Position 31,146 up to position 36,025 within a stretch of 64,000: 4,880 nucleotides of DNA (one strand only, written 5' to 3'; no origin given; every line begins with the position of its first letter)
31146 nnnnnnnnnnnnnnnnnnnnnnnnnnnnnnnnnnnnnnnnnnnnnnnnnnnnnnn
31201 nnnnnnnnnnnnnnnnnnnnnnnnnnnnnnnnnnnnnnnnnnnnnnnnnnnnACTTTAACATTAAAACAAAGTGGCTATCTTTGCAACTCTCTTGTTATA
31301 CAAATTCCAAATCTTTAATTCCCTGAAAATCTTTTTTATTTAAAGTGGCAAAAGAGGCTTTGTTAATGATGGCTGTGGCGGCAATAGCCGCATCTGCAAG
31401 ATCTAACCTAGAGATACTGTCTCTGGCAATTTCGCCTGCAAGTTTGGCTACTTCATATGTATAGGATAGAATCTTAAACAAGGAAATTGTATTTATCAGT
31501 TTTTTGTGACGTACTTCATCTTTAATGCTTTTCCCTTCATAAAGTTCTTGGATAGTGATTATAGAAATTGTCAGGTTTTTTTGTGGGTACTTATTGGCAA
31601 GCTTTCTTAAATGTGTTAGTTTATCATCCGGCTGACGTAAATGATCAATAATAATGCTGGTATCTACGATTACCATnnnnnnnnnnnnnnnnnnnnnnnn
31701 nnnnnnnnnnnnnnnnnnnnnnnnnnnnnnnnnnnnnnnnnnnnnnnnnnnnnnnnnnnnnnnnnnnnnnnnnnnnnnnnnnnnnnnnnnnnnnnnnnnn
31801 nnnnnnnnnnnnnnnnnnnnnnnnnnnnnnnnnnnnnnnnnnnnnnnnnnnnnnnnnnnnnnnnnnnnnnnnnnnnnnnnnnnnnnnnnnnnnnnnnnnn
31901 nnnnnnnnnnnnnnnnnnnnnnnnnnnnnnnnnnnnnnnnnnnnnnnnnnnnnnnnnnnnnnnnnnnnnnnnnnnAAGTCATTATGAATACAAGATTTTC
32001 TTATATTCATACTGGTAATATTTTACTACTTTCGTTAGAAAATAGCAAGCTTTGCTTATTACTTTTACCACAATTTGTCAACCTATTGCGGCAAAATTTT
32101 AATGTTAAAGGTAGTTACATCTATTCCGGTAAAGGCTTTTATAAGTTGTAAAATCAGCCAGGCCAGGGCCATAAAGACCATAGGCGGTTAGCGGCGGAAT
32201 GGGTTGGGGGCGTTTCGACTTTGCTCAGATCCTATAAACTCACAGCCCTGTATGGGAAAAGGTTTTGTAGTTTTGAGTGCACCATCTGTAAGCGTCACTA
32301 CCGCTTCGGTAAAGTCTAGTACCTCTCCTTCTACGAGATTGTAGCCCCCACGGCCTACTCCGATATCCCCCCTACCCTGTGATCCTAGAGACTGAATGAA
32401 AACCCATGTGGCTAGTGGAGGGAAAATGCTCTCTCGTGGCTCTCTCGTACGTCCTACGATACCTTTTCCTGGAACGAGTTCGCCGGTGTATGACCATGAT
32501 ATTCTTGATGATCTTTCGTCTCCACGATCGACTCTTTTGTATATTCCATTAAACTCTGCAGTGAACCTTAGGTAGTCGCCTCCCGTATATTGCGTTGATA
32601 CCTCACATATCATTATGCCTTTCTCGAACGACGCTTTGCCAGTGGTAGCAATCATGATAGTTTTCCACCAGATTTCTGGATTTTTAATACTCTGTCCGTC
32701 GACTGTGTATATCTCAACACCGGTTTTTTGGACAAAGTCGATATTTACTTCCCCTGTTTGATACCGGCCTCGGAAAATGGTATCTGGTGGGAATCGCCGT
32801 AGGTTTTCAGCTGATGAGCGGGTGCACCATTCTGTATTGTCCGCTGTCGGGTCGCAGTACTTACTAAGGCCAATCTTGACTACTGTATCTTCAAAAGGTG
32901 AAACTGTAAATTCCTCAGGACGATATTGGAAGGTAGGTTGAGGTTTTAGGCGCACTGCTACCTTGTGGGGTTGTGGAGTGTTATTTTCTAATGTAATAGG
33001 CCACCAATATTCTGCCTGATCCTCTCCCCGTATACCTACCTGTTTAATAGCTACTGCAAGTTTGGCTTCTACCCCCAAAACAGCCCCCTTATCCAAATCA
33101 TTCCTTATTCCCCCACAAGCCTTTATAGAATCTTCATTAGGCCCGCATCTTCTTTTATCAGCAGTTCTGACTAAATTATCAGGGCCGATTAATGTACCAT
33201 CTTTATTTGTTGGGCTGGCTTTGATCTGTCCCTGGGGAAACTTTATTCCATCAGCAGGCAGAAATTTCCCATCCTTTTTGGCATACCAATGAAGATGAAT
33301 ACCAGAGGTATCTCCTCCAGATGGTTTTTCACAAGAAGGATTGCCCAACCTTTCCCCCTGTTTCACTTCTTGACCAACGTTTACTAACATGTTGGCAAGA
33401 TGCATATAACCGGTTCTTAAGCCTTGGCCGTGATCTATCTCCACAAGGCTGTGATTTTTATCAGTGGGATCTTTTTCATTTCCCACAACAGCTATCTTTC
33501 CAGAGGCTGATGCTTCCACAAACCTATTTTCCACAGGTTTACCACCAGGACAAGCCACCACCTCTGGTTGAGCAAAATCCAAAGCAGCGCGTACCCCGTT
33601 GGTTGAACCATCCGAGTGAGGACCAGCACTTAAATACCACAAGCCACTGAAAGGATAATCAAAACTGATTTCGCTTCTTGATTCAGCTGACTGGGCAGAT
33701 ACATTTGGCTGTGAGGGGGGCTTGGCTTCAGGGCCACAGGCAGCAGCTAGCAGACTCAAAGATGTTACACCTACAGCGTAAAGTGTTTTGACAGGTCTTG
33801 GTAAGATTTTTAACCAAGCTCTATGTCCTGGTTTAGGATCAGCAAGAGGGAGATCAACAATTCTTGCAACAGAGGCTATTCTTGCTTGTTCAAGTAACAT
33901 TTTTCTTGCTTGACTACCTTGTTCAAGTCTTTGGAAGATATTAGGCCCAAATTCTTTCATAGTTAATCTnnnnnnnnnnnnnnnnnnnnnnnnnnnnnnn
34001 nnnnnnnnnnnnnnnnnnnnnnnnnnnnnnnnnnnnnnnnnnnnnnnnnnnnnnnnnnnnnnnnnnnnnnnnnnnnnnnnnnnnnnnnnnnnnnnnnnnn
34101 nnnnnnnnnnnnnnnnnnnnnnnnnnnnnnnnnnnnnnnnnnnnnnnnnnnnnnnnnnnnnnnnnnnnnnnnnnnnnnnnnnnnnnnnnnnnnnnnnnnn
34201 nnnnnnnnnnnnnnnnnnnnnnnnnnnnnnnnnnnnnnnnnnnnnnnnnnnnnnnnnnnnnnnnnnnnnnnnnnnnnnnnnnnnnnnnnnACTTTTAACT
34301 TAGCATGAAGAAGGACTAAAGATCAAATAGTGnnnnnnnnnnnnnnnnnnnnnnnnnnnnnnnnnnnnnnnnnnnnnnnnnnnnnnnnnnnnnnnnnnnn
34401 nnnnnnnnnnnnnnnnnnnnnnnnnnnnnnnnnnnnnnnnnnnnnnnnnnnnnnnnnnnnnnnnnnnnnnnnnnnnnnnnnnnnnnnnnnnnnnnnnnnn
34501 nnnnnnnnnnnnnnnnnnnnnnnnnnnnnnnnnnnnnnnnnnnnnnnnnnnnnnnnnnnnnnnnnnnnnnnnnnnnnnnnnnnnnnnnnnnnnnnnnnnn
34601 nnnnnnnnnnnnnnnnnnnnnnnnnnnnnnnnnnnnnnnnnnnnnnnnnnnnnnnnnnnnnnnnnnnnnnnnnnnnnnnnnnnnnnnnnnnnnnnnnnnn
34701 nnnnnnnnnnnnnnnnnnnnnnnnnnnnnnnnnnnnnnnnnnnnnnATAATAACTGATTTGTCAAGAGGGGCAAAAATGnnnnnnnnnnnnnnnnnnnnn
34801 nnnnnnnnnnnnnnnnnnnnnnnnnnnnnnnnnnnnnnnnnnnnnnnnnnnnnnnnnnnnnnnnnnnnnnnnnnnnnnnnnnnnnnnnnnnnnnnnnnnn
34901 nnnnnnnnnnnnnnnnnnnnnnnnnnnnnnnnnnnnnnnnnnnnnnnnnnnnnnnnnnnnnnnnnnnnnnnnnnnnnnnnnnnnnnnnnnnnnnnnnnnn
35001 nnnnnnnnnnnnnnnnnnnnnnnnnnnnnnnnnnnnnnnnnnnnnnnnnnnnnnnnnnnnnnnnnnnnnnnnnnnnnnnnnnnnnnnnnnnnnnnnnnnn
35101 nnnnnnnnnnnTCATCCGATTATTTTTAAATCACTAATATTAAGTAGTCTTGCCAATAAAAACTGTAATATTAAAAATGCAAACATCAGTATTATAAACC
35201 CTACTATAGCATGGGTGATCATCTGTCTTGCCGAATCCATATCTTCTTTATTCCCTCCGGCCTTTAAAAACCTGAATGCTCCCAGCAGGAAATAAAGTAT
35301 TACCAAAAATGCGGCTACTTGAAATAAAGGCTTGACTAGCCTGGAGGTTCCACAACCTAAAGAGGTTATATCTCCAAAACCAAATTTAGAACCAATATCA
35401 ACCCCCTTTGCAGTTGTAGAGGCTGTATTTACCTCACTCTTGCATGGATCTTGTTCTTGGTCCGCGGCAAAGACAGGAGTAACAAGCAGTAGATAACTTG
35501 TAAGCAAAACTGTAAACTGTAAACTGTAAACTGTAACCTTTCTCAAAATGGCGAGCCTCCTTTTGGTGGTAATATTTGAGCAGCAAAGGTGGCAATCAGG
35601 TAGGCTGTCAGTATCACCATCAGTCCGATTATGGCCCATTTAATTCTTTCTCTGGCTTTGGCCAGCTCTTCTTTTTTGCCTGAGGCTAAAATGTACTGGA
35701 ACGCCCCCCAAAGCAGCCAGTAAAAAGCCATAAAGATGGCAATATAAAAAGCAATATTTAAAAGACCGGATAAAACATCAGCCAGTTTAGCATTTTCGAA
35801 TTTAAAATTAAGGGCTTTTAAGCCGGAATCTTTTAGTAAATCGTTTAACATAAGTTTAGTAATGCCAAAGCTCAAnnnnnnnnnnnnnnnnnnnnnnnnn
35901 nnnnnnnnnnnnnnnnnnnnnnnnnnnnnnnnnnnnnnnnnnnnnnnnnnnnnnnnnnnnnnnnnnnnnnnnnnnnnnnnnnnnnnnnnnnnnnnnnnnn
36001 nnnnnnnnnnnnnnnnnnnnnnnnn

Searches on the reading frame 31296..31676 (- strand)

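Call 19: search_protein_families(library=pfam, proteins=[window:31296-31676:-], max_evalue=0.01)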
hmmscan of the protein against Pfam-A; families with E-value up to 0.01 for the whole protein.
window:31296-31676:- (126 aa): 1 family
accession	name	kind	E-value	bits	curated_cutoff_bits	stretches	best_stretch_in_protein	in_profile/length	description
PF01850.27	PIN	-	4.4e-14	53.5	23.6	1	2-118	1-115/120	PIN domain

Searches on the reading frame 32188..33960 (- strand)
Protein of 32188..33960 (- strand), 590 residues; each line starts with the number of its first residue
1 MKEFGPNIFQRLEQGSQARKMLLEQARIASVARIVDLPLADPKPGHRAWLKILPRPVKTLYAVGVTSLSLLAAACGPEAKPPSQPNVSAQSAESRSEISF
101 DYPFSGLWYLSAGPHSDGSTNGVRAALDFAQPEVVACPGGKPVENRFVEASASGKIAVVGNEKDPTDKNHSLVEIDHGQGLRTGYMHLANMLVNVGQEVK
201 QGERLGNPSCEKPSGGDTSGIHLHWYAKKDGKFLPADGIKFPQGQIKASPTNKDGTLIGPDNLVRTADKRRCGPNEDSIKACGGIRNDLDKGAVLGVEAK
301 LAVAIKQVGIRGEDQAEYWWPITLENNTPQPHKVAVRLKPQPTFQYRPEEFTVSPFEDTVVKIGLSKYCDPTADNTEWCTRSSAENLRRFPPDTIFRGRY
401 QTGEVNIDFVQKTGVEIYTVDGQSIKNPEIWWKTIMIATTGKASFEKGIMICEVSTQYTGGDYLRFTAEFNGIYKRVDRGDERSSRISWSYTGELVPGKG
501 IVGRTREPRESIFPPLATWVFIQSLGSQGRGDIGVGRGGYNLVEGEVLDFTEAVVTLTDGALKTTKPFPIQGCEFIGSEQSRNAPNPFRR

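Call 17: search_protein_families(library=pfam, proteins=[window:32188-33960:-], max_evalue=0.001)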
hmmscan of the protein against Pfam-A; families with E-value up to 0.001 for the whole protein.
window:32188-33960:- (590 aa): 1 family
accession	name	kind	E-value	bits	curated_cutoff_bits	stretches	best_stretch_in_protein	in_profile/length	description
PF01551.29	Peptidase_M23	-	4.4e-13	49.7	28.7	1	146-232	14-92/96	Peptidase family M23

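Call 65: search_protein_families(library=ncbifam, proteins=[window:32188-33960:-], max_evalue=0.05)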
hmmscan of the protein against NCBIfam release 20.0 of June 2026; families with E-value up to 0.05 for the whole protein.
window:32188-33960:- (590 aa): 10 families
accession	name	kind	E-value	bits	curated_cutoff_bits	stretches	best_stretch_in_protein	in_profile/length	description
NF053738.1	S2SprSpoIIQBc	equivalog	1.3e-10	41.3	250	1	148-234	137-217/232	stage II sporulation protein SpoIIQ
NF052530.1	Heli_ShapePgp3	exception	1.7e-08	33.9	300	1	150-231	182-255/270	peptidoglycan metallopeptidase Pgp3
NF008652.0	PRK11649.1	equivalog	5.9e-07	28.5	341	1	170-225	344-395/439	murein DD-endopeptidase MepM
NF052336.1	PdgHdaseHSB100310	equivalog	1.6e-06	27.7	500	1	164-235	82-149/316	peptidoglycan hydrolase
NF050804.1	CellDivDipMCaul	equivalog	2.9e-06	26.4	900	1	148-207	541-597/634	cell division endopeptidase DipM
NF053825.1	PdgNdpepShyA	equivalog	6.7e-06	25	700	1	162-226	321-379/425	peptidoglycan DD-endopeptidase ShyA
NF040883.1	amid_act_ActS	equivalog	2.6e-05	23.6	375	1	148-207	149-205/242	amidase activator ActS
NF053824.1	PdgNdpepShyC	equivalog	0.0001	21.4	700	1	169-244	326-397/429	peptidoglycan DD-endopeptidase ShyC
NF047755.1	LIC_10271_M23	exception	0.002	17.9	180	1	147-207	129-185/207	LIC_10271 family cell wall hydrolase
NF041208.1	celldiv_DipM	equivalog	0.025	13.8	740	1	171-230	352-407/419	cell division endopeptidase DipM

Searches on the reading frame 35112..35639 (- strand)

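Call 19: search_protein_families(library=pfam, proteins=[window:35112-35639:-], max_evalue=0.01)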
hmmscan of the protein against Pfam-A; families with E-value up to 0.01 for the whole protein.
window:35112-35639:- (175 aa): 1 family
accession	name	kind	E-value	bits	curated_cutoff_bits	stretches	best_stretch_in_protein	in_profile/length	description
PF18895.5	T4SS_pilin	-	1.6e-07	31.7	26.6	1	100-161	11-71/71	Type IV secretion system pilin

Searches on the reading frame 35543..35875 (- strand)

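Call 19: search_protein_families(library=pfam, proteins=[window:35543-35875:-], max_evalue=0.01)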
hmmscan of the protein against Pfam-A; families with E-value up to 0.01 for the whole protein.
window:35543-35875:- (110 aa): 2 families
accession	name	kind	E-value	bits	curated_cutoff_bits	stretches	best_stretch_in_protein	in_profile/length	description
PF18895.5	T4SS_pilin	-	2.8e-11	43.7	26.6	1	31-97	5-70/71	Type IV secretion system pilin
PF06664.17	WLS-like_TM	-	0.0011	18.8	28.3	1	37-99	149-210/247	Wntless-like, transmembrane domain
